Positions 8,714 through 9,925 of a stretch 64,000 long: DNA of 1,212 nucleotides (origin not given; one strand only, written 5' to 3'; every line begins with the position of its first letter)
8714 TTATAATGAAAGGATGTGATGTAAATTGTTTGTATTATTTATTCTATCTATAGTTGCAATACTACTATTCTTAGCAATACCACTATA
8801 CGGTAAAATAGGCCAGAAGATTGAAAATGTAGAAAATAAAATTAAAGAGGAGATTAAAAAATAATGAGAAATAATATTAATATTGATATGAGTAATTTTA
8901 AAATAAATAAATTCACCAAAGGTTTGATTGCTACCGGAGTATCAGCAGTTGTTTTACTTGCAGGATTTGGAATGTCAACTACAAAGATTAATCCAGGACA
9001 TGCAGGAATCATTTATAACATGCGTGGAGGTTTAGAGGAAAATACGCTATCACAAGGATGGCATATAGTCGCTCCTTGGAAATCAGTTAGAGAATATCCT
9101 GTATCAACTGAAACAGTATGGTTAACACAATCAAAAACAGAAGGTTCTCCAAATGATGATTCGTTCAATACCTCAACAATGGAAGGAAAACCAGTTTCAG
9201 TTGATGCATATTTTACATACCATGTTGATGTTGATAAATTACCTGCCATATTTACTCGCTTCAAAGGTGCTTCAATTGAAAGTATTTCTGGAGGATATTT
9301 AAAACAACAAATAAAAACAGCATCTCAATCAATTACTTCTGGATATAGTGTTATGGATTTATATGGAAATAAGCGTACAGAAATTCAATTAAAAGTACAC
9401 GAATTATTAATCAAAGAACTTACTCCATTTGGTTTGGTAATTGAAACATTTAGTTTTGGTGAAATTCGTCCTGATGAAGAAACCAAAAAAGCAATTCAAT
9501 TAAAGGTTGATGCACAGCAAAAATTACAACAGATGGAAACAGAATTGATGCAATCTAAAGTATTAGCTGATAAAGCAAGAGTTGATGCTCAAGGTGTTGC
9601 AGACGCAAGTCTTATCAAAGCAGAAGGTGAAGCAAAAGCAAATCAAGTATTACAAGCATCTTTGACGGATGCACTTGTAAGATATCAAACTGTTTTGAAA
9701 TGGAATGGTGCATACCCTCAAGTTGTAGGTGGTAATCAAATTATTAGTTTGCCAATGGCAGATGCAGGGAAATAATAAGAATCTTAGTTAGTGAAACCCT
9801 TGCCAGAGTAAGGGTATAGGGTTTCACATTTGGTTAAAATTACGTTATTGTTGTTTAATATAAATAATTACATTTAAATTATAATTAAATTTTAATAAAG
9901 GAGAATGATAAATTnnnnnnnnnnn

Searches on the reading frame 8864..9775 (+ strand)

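Call 11: search_protein_families(library=phrogs, proteins=[window:8864-9775:+], max_evalue=0.001)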
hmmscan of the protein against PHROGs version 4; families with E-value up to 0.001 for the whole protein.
window:8864-9775:+ (303 aa): 2 families
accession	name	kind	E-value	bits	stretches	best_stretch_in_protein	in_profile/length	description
phrog_200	-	other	6.8e-63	214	1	12-294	75-357/379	lipoprotein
phrog_11227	-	other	0.00047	21.1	1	230-297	54-119/138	protease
